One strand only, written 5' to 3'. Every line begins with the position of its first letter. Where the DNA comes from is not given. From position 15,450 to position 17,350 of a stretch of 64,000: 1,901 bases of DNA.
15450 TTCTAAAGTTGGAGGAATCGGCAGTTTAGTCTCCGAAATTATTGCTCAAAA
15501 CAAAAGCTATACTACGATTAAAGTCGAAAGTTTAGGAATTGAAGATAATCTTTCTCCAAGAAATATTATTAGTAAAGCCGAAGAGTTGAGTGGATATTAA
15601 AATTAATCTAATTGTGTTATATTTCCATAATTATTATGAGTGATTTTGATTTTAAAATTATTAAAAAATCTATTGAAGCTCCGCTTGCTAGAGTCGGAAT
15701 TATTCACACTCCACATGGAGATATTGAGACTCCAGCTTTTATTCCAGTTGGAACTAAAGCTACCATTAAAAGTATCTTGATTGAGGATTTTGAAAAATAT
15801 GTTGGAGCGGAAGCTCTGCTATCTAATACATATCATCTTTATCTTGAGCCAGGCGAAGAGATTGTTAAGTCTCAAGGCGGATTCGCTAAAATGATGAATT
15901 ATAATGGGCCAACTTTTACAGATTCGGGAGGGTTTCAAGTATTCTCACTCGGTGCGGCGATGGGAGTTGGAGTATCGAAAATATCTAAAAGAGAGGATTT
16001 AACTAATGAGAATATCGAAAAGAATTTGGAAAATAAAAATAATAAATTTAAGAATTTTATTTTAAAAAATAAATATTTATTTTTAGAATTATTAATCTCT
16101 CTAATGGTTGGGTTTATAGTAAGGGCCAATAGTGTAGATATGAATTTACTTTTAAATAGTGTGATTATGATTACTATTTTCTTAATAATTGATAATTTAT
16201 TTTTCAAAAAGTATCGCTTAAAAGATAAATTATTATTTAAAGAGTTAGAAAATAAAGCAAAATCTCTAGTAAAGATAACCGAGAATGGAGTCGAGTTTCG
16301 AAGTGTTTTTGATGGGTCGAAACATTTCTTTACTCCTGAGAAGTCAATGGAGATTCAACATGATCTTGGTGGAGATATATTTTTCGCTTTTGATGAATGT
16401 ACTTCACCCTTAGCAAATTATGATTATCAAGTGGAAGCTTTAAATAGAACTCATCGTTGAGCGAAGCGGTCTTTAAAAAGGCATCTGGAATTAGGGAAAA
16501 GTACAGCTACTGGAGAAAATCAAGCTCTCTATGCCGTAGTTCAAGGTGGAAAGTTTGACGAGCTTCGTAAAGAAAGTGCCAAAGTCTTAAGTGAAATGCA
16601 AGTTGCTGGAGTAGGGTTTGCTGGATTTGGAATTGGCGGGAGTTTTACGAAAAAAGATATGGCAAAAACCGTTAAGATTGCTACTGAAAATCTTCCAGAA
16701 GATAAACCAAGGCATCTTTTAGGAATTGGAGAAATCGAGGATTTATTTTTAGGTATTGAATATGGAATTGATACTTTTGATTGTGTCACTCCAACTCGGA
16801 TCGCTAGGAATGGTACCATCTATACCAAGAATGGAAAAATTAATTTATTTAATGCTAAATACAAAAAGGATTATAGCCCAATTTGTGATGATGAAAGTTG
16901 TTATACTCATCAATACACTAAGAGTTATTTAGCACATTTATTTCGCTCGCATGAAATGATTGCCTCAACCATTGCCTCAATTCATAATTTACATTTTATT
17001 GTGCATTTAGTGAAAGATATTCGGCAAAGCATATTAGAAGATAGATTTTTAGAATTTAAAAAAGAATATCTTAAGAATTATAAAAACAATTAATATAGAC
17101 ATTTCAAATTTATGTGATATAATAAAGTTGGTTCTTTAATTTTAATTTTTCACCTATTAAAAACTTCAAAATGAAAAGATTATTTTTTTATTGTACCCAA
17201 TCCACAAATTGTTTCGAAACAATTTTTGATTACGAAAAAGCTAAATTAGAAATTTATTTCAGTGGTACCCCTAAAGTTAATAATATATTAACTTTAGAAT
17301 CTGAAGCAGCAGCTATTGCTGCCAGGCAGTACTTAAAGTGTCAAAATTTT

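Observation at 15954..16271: About 105-aa hydrophobic in-frame insertion inside queuine tRNA-ribosyltransferase (Tgt)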

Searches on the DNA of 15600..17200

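Call 50: search_rna_families(source=window, start=15600, end=17200, threshold=evalue, max_evalue=1)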
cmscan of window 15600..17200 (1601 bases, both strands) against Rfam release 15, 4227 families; matches with E-value up to 1: 0.
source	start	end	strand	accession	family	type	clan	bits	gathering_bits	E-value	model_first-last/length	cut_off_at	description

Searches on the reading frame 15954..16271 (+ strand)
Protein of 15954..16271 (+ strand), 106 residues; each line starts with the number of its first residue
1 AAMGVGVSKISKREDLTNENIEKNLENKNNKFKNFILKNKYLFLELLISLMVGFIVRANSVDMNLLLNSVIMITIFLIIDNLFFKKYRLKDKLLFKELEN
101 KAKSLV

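Call 7: search_protein_families(library=ncbifam, proteins=[window:15954-16271:+], max_evalue=0.1)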
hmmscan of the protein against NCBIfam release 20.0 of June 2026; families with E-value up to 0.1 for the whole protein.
seq(106 aa): 3 families
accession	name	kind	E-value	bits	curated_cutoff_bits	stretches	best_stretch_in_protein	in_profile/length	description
NF009220.0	PRK12567.1-5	equivalog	0.04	14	219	1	4-77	122-194/200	putative monovalent cation/H+ antiporter subunit B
NF045974.1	conju_CD1108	subfamily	0.047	13.5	100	1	15-70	27-82/190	CD1108 family mobile element protein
TIGR00764.1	lon_rel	equivalog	0.096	11.2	516.6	1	26-102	96-171/608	ATP-dependent protease LonB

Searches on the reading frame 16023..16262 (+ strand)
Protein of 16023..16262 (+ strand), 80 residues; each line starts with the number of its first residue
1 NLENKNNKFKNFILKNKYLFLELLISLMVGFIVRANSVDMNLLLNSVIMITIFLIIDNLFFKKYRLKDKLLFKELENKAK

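Call 37: find_homologous_proteins(query=window:16023-16262:+, max_evalue=10)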
Query seq(80 aa): 3 candidates shared short words with the query, none scored E <= 10.

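Call 44: search_protein_representatives(protein=window:16044-16235:+)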
Query: 64 residues. Proteins with E-value up to 0.001 (for the whole library): 1; up to 1e-10: 1; up to 1e-30: 0. The best 1 are listed.
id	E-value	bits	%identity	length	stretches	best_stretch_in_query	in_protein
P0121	9.0e-16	73.2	72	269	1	2-61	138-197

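Call 54: list_cluster_members(proteins=[P0047, P0121, P0001])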
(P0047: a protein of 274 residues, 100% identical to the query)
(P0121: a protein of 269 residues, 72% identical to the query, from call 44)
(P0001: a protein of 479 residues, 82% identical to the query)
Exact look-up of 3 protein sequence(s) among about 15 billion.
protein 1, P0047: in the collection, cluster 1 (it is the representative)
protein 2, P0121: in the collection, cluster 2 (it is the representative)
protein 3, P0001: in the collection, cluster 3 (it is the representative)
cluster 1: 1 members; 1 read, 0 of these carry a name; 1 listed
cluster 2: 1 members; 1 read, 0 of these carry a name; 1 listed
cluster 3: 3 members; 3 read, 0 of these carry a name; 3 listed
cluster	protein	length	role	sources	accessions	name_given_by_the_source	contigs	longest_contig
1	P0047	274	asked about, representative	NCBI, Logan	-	-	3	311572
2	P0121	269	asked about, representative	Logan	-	-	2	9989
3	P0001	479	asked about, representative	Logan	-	-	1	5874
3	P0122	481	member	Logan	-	-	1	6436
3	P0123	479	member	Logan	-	-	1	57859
